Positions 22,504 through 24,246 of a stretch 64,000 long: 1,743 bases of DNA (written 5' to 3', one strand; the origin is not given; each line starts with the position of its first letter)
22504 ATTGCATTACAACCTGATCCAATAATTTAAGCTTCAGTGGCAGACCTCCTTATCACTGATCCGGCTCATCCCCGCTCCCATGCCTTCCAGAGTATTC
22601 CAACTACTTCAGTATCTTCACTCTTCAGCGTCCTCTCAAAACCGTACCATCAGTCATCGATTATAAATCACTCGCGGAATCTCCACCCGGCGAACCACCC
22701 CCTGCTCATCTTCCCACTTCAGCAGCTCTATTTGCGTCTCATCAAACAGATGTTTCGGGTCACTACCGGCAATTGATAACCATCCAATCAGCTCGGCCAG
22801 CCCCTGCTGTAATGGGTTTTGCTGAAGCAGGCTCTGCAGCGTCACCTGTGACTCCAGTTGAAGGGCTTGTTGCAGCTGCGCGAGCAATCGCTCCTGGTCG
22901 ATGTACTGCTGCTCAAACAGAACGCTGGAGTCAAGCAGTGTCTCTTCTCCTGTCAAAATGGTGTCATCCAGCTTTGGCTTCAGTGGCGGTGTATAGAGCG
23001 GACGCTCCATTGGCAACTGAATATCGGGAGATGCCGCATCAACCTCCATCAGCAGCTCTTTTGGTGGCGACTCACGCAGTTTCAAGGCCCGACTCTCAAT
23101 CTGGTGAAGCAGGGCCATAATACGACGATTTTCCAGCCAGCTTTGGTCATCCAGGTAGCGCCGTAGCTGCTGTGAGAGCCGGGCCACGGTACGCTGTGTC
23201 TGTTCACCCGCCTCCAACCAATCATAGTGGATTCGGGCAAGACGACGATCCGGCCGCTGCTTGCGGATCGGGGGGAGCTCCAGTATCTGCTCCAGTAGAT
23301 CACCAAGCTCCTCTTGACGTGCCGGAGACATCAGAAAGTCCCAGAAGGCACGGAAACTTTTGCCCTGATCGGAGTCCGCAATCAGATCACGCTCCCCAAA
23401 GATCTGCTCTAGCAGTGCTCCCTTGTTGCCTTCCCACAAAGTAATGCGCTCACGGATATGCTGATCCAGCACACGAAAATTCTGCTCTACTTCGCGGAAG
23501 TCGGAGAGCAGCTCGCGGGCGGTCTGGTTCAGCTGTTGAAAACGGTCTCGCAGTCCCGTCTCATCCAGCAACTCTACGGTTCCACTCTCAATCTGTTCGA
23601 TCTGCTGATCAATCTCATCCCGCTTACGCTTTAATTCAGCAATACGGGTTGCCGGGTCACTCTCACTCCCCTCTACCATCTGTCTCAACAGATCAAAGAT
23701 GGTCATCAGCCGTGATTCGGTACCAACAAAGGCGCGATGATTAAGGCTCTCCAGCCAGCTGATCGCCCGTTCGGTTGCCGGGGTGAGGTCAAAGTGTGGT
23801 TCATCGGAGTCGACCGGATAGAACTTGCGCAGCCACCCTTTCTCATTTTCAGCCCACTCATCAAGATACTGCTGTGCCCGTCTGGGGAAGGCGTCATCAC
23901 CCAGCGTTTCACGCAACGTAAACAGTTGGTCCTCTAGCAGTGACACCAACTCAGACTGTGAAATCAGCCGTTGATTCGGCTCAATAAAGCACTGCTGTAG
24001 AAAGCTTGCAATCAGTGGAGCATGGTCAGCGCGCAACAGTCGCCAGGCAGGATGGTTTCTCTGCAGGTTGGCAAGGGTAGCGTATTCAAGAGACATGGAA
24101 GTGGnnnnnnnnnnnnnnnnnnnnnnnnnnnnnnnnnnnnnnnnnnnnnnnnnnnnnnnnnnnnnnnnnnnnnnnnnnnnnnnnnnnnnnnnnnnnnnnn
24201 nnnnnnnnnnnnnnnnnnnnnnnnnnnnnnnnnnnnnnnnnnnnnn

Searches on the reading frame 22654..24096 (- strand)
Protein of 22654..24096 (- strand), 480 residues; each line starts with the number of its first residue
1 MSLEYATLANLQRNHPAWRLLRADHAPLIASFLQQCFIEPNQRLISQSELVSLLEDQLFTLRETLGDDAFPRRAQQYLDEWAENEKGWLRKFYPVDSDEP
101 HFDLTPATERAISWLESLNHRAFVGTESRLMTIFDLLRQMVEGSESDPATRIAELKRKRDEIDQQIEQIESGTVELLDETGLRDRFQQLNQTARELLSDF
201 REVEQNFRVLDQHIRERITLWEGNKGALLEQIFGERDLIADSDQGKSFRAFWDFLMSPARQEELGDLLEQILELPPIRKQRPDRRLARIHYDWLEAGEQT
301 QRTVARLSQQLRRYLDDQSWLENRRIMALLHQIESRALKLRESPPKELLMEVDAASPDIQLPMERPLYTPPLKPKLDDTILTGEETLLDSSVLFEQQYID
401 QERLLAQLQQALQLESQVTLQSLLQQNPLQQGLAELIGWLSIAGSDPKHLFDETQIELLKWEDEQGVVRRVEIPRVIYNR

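Call 6: search_protein_families(library=pfam, proteins=[window:22654-24096:-], max_evalue=0.01)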
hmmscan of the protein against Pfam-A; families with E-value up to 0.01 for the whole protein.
window:22654-24096:- (480 aa): 1 family
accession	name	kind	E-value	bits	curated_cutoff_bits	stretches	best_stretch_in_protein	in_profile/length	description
PF11855.13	DUF3375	-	1.9e-159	531.9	28.6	1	11-477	2-473/474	Protein of unknown function (DUF3375)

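Call 7: search_protein_families(library=padloc, proteins=[window:22654-24096:-], max_evalue=0.01)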
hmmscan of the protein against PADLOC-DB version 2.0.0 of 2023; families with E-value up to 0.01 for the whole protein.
window:22654-24096:- (480 aa): 12 families
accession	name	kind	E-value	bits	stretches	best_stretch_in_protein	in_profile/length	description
PDLC00457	JetA1|JetA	-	1.1e-219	728.3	1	3-480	1-478/480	DUF3375 domain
PDLC00444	JetA1|JetA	-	1.8e-92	308.5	1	5-479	4-488/489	DUF3375 domain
PDLC00460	JetA1|JetA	-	6.7e-91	303.4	1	4-479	6-479/487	DUF3375 domain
PDLC00455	JetA1|JetA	-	8.1e-70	233.9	1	4-478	2-478/484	DUF3375 domain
PDLC00461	JetA1|JetA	-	8.5e-59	197.5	1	6-476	8-470/486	DUF3375 domain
PDLC00452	JetA1|JetA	-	1.7e-32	110.6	1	9-340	13-342/499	DUF3375 domain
PDLC00464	JetA1|JetA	-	2.1e-29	100.8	1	15-478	17-480/492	DUF3375 domain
PDLC00447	JetA1|JetA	-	1.5e-21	74.8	1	12-347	17-348/484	DUF3375 domain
PDLC00463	JetA1|JetA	-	1.2e-10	38.9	1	100-332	137-371/557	DUF3375 domain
PDLC00465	JetA1|JetA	-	1.5e-09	35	1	5-272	9-276/502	DUF3375 domain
PDLC00446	JetA1|JetA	-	2.1e-08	31.3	1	20-319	34-332/505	DUF3375 domain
PDLC00459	JetA1|JetA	-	2.2e-08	31.5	1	15-277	22-278/486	DUF3375 domain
